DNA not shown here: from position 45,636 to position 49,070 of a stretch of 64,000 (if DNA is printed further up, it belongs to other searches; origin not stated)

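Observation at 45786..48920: Single 1044-aa ORF joins an aromatic amino-acid hydroxylase-like domain, an internal signal/TM segment and an HExxH metallopeptidase-like domain; coupled to a ferredoxin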

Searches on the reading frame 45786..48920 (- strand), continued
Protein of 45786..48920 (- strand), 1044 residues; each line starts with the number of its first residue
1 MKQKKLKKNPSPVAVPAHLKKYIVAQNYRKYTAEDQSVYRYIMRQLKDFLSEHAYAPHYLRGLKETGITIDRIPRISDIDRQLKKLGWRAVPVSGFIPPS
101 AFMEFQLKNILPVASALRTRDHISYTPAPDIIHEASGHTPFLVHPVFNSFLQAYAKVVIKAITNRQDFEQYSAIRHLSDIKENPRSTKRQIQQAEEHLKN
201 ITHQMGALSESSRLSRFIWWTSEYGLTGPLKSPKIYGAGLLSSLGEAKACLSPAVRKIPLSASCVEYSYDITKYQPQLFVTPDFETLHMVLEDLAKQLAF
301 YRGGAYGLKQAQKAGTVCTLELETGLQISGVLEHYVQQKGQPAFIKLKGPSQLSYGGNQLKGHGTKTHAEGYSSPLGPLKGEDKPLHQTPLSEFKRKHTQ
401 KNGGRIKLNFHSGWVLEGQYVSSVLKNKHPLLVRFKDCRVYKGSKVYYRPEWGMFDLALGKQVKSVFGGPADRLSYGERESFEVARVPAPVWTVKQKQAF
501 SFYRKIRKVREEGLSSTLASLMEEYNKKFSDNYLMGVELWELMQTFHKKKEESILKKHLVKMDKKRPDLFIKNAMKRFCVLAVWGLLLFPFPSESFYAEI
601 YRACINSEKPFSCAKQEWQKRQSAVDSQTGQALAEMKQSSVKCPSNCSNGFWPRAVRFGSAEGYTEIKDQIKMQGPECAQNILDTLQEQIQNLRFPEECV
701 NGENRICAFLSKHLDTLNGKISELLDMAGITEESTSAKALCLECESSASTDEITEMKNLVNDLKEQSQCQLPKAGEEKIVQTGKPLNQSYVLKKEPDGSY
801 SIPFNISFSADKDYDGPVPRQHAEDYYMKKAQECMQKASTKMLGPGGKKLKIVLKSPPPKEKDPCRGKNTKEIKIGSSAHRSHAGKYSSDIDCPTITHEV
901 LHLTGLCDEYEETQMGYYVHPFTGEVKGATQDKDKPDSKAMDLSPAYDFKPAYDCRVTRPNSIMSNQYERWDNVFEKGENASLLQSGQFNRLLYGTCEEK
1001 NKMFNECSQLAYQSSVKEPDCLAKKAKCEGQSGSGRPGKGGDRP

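Call 12: find_homologous_proteins(query=window:45786-48920:-, max_evalue=0.00001)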
Query window:45786-48920:- (1044 aa): 7974 proteins with E <= 0.00001 among 8000 candidates; the best 120 are listed.
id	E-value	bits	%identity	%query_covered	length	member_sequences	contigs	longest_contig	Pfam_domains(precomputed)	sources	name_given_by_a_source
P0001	0.0e+0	2429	100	100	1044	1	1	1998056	PF00351.27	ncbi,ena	-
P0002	0.0e+0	1098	84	54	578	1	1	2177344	PF00351.27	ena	-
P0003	3.6e-269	914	70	54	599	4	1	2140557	PF00351.27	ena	-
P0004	1.3e-251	856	66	53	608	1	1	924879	PF00351.27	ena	-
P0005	1.6e-237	809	64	55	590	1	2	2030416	PF00351.27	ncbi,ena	-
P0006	9.5e-237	807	65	55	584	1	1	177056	PF00351.27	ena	-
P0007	3.4e-236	805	64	54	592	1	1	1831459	PF00351.27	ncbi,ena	-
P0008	7.5e-236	804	63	55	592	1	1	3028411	PF00351.27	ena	-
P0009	4.8e-234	798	63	55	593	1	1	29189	PF00351.27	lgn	-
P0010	1.1e-233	797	63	55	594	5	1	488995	PF00351.27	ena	-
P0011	3.7e-233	795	62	55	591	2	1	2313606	PF00351.27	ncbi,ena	-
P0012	6.5e-233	794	62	54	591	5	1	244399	PF00351.27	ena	-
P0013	1.4e-232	793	63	55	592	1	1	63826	PF00351.27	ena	-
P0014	1.6e-232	793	63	54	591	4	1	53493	PF00351.27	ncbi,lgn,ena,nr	ncbi:MAG: aromatic amino acid hydroxylase [Bdellovibrionales bacterium]|nr:aromatic amino acid hydro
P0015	2.5e-232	792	63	54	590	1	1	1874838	PF00351.27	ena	-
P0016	3.2e-232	792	63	55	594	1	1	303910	PF00351.27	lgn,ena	-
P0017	5.5e-232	791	64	54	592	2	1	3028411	PF00351.27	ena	-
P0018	1.0e-231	790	62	54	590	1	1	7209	PF00351.27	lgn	-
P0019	1.1e-231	790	63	54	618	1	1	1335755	PF00351.27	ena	-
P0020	1.4e-231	790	64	54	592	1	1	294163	PF00351.27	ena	-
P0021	6.5e-231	787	63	54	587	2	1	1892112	PF00351.27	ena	-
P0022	8.1e-231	787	62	55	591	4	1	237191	PF00351.27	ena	-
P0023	6.5e-230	784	63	55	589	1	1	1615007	PF00351.27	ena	-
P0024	1.1e-229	783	62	55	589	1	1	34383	PF00351.27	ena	-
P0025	3.0e-228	779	62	54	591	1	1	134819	PF00351.27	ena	-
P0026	4.2e-226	771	61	54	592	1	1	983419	PF00351.27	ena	-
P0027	2.0e-224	766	61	54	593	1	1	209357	PF00351.27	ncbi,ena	-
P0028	3.6e-219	748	60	54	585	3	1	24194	PF00351.27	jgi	-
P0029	3.4e-218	745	60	54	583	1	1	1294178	PF00351.27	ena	-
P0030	1.0e-208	714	57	54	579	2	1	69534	PF00351.27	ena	-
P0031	8.1e-207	708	56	55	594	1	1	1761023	PF00351.27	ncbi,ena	-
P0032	4.9e-187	642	53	53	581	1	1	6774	PF00351.27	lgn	-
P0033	2.9e-182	626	55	51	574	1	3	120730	PF00351.27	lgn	-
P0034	8.2e-177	608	53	51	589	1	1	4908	PF00351.27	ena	-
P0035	1.4e-176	607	51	52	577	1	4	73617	PF00351.27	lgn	-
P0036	1.9e-176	607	51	53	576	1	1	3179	PF00351.27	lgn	-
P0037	3.4e-176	606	52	52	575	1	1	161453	PF00351.27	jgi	jgi:phenylalanine-4-hydroxylase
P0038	5.7e-176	605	50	52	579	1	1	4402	PF00351.27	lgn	-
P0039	7.3e-176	605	51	51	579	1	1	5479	PF00351.27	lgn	-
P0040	2.0e-175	604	50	52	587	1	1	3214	PF00351.27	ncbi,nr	ncbi:MAG: aromatic amino acid hydroxylase [Bdellovibrionales bacterium]|nr:aromatic amino acid hydro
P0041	6.3e-175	602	49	54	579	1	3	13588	PF00351.27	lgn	-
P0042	1.6e-174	601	50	53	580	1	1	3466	PF00351.27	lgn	-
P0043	1.3e-173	598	50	53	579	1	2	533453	PF00351.27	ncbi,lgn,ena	-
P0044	2.7e-173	597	51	51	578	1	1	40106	PF00351.27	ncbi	-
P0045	3.8e-173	596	50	52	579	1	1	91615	PF00351.27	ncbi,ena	-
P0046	5.9e-173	595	49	54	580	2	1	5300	PF00351.27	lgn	-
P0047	2.4e-172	593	50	53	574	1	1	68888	PF00351.27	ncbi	-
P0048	3.4e-172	593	48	53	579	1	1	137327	PF00351.27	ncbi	ncbi:MAG: aromatic amino acid hydroxylase [Bdellovibrionales bacterium]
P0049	4.2e-172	593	50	53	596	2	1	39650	PF00351.27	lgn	-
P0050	4.5e-172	593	50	54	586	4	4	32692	PF00351.27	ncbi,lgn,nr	ncbi:MAG: aromatic amino acid hydroxylase [Bdellovibrionales bacterium]|nr:aromatic amino acid hydro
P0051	5.6e-172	592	51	51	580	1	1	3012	PF00351.27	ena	-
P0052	2.1e-171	590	51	51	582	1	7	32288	PF00351.27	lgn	-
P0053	2.5e-171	590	52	51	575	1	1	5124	PF00351.27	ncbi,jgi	jgi:phenylalanine-4-hydroxylase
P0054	6.9e-171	589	51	51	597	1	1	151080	PF00351.27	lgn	-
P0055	8.8e-171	588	50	53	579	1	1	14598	PF00351.27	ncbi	-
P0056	9.9e-171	588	51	52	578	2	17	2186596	PF00351.27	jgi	jgi:phenylalanine-4-hydroxylase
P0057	1.9e-170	587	51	51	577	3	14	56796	PF00351.27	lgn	-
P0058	7.4e-170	585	49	53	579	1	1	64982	PF00351.27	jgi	-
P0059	2.8e-169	583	49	53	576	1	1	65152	PF00351.27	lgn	-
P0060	3.9e-169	583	51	51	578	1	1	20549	PF00351.27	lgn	-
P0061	4.5e-169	583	48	53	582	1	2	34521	PF00351.27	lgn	-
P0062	6.6e-169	582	49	52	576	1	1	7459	PF00351.27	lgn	-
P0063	7.8e-169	582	49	54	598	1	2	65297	PF00351.27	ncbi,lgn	ncbi:MAG: aromatic amino acid hydroxylase [Bdellovibrionales bacterium]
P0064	2.9e-168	580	50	51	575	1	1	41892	PF00351.27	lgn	-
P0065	3.2e-168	580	48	54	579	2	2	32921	PF00351.27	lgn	-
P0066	4.4e-168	579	50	51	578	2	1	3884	PF00351.27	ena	-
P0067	8.8e-168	578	49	51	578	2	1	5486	PF00351.27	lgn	-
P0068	1.1e-167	578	49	53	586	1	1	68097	PF00351.27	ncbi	-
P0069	1.1e-167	578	49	53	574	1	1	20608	PF00351.27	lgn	-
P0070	4.0e-167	576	50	51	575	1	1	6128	PF00351.27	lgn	-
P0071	4.3e-167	576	48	53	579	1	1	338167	PF00351.27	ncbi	-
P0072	4.5e-167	576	49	51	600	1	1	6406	PF00351.27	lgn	-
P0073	7.8e-167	575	49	52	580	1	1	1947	PF00351.27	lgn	-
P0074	8.4e-167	575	49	51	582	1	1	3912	PF00351.27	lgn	-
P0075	8.9e-167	575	50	51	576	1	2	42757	PF00351.27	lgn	-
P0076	1.7e-166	574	49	52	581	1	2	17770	PF00351.27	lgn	-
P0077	3.7e-166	573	51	51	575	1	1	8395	PF00351.27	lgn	-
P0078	4.6e-166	573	49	51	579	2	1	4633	PF00351.27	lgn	-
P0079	5.2e-166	572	47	56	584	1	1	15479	PF00351.27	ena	-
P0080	6.5e-166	572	48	54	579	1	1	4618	PF00351.27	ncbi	-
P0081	1.0e-165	571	48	54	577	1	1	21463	PF00351.27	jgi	jgi:phenylalanine-4-hydroxylase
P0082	1.1e-165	571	49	54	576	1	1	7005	PF00351.27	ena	-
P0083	1.2e-165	571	48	54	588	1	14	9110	PF00351.27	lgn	-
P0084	1.7e-165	571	52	49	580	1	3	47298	PF00351.27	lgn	-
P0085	1.9e-165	571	49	51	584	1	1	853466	PF00351.27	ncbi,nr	ncbi:MAG: aromatic amino acid hydroxylase [Bdellovibrionales bacterium]|nr:aromatic amino acid hydro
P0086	2.0e-165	571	47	54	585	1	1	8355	PF00351.27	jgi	jgi:phenylalanine-4-hydroxylase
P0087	2.1e-165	570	48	53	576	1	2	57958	PF00351.27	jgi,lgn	jgi:phenylalanine-4-hydroxylase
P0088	3.5e-165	570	50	51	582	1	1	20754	PF00351.27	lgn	-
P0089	5.0e-165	569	49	51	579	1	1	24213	PF00351.27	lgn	-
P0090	5.5e-165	569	50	51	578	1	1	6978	PF00351.27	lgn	-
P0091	6.3e-165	569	50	51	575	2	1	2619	PF00351.27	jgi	-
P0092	6.5e-165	569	50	51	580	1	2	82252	PF00351.27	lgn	-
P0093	8.3e-165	568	48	52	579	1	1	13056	PF00351.27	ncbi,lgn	-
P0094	8.9e-165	568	47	52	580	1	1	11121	PF00351.27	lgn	-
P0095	9.4e-165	568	49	53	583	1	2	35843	PF00351.27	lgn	-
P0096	1.6e-164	568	48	53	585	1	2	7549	PF00351.27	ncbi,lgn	-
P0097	2.8e-164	567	49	50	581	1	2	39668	PF00351.27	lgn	-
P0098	2.9e-164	567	50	52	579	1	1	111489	PF00351.27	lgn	-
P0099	2.9e-164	567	49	52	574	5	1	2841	PF00351.27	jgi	jgi:phenylalanine-4-hydroxylase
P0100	3.0e-164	567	49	51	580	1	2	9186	PF00351.27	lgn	-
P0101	3.4e-164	566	49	51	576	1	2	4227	PF00351.27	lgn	-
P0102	4.3e-164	566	50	49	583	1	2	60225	PF00351.27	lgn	-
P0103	4.5e-164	566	50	51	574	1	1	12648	PF00351.27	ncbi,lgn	ncbi:MAG: aromatic amino acid hydroxylase [Bdellovibrionales bacterium]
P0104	5.8e-164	566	50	51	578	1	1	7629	PF00351.27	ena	-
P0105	6.7e-164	566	47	54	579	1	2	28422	PF00351.27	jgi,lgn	-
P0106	7.6e-164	565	50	51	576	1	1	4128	PF00351.27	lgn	-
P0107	8.3e-164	565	48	54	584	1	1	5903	PF00351.27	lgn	-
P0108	8.3e-164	565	49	51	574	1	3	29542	PF00351.27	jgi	jgi:phenylalanine-4-hydroxylase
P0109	9.8e-164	565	49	50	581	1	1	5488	PF00351.27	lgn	-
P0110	1.4e-163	564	48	50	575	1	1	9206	PF00351.27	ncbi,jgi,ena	jgi:phenylalanine-4-hydroxylase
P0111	1.6e-163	564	49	52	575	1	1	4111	PF00351.27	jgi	jgi:phenylalanine-4-hydroxylase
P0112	2.1e-163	564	48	52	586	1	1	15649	PF00351.27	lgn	-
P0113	4.9e-163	563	52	48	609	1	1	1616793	PF00351.27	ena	-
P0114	5.3e-163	563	50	51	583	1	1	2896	PF00351.27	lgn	-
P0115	5.6e-163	562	48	52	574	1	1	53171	PF00351.27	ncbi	-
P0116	6.1e-163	562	51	48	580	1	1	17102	PF00351.27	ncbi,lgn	-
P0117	7.3e-163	562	49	51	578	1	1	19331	PF00351.27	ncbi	ncbi:MAG: aromatic amino acid hydroxylase [Bdellovibrionota bacterium]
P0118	7.9e-163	562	49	50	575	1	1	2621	PF00351.27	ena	-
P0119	8.1e-163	562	48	50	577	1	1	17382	PF00351.27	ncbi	-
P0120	8.9e-163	562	50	49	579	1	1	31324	PF00351.27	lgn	-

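Call 13: find_encoding_contigs(protein=P0002, flank=6000, max_places=3)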
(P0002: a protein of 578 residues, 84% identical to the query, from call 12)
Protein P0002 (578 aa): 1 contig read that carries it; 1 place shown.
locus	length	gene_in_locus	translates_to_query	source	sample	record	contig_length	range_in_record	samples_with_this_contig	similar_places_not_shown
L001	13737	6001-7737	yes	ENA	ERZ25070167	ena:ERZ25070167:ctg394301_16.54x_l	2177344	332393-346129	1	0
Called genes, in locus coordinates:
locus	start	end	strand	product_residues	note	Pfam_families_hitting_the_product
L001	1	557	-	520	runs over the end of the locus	PF25145:NfeD1b_N, PF24961:NfeD_membrane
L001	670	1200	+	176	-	-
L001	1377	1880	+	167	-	-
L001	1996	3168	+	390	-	-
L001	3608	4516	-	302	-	-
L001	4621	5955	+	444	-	-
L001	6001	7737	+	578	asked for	PF00351:Biopterin_H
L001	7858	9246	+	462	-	-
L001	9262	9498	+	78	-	PF13370:Fer4_13, PF13459:Fer4_15 (weak)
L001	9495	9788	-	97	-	PF04026:SpoVG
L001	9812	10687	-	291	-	-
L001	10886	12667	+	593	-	PF03485:Arg_tRNA_synt_N, PF00750:tRNA-synt_1d, PF05746:DALR_1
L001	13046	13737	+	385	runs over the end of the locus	-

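Call 14: find_encoding_contigs(protein=P0003, flank=6000, max_places=3)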
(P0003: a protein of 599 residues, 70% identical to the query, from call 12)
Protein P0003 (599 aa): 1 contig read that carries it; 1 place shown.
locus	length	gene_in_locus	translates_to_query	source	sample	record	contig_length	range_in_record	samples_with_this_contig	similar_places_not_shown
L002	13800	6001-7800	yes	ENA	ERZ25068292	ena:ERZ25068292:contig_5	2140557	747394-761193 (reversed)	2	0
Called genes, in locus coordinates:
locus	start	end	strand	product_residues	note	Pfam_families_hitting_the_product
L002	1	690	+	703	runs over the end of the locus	PF01926:MMR_HSR1, PF02421:FeoB_N, PF09439:SRPRB (weak), PF07670:Gate, PF07664:FeoB_C, PF07670:Gate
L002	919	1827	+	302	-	-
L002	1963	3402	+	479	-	-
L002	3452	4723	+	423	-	PF01168:Ala_racemase_N, PF00842:Ala_racemase_C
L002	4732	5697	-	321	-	-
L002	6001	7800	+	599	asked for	PF00351:Biopterin_H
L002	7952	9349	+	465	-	-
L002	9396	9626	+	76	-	PF13370:Fer4_13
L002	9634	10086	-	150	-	PF00210:Ferritin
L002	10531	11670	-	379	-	PF00325:Crp (faint)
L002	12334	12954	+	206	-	-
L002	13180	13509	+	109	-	PF27070:HTH_Rpn_C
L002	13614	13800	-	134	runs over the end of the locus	-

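Call 15: find_encoding_contigs(protein=P0001, flank=6000, max_places=3)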
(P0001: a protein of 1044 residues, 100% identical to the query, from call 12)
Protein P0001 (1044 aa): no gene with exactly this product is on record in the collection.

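Call 24: find_encoding_contigs(protein=P0004, flank=5000, max_places=2)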
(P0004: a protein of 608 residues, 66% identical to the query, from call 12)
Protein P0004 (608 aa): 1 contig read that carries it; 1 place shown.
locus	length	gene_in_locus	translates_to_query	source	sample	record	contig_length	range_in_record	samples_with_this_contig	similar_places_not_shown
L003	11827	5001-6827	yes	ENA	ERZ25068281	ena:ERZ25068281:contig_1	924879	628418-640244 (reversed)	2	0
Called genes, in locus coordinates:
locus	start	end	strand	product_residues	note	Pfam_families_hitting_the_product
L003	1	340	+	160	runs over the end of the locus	PF00691:OmpA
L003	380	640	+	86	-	-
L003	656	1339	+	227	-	PF13174:TPR_6 (faint)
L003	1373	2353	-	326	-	-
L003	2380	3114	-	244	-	PF11150:DUF2927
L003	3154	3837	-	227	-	PF13507:GATase_5, PF07685:GATase_3 (weak), PF01965:DJ-1_PfpI (weak)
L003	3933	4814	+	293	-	PF00398:RrnaAD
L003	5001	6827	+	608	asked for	PF00351:Biopterin_H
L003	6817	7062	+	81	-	PF13370:Fer4_13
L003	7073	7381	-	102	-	PF04026:SpoVG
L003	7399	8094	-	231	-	-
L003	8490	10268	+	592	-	PF03485:Arg_tRNA_synt_N, PF00750:tRNA-synt_1d, PF05746:DALR_1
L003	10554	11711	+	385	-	-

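Call 25: find_encoding_contigs(protein=P0005, flank=5000, max_places=2)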
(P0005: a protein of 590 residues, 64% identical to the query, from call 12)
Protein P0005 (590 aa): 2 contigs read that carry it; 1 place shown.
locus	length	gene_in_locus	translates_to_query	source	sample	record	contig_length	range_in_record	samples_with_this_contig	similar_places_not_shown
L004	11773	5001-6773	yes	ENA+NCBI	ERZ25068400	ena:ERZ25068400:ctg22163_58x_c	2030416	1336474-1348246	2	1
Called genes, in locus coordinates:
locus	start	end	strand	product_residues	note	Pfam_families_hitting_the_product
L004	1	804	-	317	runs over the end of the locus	PF01867:Cas_Cas1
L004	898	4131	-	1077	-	PF13395:HNH_4, PF18541:RuvC_III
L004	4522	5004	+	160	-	-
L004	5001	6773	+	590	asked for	PF00351:Biopterin_H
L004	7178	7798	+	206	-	-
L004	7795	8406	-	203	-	PF08712:Nfu_N, PF01106:NifU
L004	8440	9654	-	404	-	PF00155:Aminotran_1_2 (weak), PF00266:Aminotran_5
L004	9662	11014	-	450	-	PF01458:SUFBD_core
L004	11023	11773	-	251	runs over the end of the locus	PF00005:ABC_tran, PF02463:SMC_N (faint)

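Call 26: find_encoding_contigs(protein=P0011, flank=5000, max_places=2)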
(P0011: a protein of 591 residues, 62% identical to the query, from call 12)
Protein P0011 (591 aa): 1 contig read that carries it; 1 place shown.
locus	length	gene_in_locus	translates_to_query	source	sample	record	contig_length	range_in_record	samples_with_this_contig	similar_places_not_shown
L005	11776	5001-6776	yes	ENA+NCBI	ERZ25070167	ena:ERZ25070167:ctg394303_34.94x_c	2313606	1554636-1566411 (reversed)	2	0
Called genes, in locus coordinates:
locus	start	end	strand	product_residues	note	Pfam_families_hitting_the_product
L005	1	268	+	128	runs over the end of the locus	PF00380:Ribosomal_S9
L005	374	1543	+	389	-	-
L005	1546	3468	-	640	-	-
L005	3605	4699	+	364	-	PF02016:Peptidase_S66, PF17676:Peptidase_S66C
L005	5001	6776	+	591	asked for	PF00351:Biopterin_H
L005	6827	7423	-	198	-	PF08712:Nfu_N, PF01106:NifU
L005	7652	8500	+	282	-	-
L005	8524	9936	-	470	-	PF00155:Aminotran_1_2, PF00266:Aminotran_5, PF01053:Cys_Met_Meta_PP (weak), PF00266:Aminotran_5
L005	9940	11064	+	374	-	PF01699:Na_Ca_ex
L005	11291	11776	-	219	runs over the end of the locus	-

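Call 31: list_cluster_members(proteins=[P0001, P0005, P0011, P0124])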
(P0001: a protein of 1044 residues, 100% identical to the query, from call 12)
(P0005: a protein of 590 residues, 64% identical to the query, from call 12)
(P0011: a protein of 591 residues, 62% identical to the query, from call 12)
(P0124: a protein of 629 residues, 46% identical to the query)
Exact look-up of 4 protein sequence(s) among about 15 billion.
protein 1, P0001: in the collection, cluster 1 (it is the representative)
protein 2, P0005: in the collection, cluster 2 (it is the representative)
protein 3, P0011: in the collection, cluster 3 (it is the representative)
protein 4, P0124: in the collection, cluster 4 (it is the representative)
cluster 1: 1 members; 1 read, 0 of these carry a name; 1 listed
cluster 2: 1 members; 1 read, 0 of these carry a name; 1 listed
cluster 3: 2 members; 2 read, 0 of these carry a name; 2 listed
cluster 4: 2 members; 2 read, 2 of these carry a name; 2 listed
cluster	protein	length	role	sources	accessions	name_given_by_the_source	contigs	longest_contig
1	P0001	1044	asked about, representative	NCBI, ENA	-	-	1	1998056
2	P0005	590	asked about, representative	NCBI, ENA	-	-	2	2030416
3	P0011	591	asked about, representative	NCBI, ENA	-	-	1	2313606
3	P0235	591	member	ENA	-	-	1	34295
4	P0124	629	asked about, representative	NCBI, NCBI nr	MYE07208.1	MAG: hypothetical protein F4X95_00395 [Oligoflexia bacterium] | hypothetical protein [Oligoflexia bacterium]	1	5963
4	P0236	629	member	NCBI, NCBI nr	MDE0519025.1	MAG: hypothetical protein OXH36_05680 [Bdellovibrionales bacterium] | hypothetical protein [Bdellovibrionales bacterium]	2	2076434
